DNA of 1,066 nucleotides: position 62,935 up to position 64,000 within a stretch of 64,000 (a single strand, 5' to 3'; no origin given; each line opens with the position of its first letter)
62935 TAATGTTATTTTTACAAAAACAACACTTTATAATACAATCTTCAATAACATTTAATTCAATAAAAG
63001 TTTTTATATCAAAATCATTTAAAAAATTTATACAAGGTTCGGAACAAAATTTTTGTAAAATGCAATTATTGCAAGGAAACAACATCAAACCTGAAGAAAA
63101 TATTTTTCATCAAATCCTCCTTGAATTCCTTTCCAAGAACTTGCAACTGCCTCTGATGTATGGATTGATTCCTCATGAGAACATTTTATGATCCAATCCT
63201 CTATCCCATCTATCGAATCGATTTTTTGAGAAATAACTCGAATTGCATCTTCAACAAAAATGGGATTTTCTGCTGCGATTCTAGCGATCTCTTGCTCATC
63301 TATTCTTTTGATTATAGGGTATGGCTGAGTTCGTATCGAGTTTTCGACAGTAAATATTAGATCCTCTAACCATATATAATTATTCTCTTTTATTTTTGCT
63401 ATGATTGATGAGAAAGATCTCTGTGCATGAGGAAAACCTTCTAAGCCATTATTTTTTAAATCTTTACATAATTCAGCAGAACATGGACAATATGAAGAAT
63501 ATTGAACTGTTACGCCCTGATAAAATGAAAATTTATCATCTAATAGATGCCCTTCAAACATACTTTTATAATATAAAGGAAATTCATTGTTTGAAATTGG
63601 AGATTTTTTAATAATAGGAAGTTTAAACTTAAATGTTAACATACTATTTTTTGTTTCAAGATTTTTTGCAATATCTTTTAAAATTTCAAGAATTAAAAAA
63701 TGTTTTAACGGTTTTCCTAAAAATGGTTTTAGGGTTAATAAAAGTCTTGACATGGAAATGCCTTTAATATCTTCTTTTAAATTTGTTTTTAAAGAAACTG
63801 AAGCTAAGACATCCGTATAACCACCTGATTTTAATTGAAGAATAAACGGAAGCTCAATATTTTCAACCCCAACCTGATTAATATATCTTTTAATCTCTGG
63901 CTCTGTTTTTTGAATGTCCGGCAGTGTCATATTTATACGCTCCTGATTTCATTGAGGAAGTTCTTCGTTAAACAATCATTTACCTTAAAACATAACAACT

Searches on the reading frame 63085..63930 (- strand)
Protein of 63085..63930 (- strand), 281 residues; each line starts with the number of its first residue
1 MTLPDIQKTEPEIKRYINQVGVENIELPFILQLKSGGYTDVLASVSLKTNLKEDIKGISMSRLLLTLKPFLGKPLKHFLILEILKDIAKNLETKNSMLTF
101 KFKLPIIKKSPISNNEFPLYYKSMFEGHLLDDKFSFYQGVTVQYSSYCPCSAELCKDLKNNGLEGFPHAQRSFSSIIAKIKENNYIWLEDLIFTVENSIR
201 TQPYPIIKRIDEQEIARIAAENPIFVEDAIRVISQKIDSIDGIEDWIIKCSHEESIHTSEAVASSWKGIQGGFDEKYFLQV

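Call 84: find_encoding_contigs(protein=window:63085-63930:-, flank=10000, max_places=2)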
Protein window:63085-63930:- (281 aa): 24 contigs read that carry it; 2 places shown.
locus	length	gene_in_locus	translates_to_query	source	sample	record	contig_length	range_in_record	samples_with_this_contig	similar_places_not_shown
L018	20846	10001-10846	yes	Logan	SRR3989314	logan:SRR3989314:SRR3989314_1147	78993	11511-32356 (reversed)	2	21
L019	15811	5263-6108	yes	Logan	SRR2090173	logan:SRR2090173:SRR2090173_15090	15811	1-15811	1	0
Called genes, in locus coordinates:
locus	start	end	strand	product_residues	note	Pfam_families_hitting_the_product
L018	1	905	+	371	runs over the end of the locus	-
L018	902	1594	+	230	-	PF00899:ThiF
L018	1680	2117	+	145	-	PF07498:Rho_N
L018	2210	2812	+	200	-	-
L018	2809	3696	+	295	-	-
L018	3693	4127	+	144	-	-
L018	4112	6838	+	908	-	PF04983:RNA_pol_Rpb1_3 (faint), PF00623:RNA_pol_Rpb1_2, PF04998:RNA_pol_Rpb1_5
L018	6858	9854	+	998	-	PF04565:RNA_pol_Rpb2_3, PF00562:RNA_pol_Rpb2_6, PF04560:RNA_pol_Rpb2_7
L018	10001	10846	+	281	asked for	PF02649:GCHY-1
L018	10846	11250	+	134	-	-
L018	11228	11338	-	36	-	-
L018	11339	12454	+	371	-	PF01068:DNA_ligase_A_M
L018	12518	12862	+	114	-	-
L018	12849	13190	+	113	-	-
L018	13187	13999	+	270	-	PF04055:Radical_SAM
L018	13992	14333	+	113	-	-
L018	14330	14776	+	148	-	-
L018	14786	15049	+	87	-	-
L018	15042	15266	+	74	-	-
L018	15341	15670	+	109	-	-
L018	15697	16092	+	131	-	PF11750:DUF3307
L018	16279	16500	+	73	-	-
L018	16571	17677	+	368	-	-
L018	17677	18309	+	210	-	PF09414:RNA_ligase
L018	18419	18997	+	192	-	-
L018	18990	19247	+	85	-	-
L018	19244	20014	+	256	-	-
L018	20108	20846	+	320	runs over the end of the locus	PF00294:PfkB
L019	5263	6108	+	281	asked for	PF02649:GCHY-1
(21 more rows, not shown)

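Call 86: search_protein_families(library=pfam, proteins=[L018:3693-4127:+, L018:2809-3696:+, L018:2210-2812:+, L018:1680-2117:+, L018:902-1594:+, L018:10846-11250:+], max_evalue=0.1)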
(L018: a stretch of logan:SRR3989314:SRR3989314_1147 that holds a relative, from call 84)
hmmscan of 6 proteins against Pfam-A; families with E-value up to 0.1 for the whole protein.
L018:3693-4127:+ (144 aa): 1 family
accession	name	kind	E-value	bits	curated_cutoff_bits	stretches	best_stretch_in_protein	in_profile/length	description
PF19852.4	DUF6327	-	0.045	14.8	24.1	1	19-55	41-78/83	Family of unknown function (DUF6327)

L018:2809-3696:+ (295 aa): 1 family
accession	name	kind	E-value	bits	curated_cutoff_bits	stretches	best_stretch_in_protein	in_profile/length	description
PF12062.14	HSNSD-CE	-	0.032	14.3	25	0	108-150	21-63/205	Heparan sulfate-N-deacetylase, deacetylase domain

L018:2210-2812:+ (200 aa): 0 families

L018:1680-2117:+ (145 aa): 3 families
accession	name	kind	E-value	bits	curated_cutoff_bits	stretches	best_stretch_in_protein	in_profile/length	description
PF07498.18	Rho_N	-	1.8e-09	37.8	24.9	1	6-42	1-37/43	Rho termination factor, N-terminal domain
PF02037.33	SAP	-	0.00038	20.4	23.9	1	7-24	2-19/37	SAP domain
PF02824.27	TGS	-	0.06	13.8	22.2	1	110-138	32-60/60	TGS domain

L018:902-1594:+ (230 aa): 1 family
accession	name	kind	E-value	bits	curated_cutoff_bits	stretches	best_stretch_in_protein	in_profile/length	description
PF00899.27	ThiF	-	3.3e-20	72.7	28.1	1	2-201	22-205/238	ThiF family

L018:10846-11250:+ (134 aa): 0 families
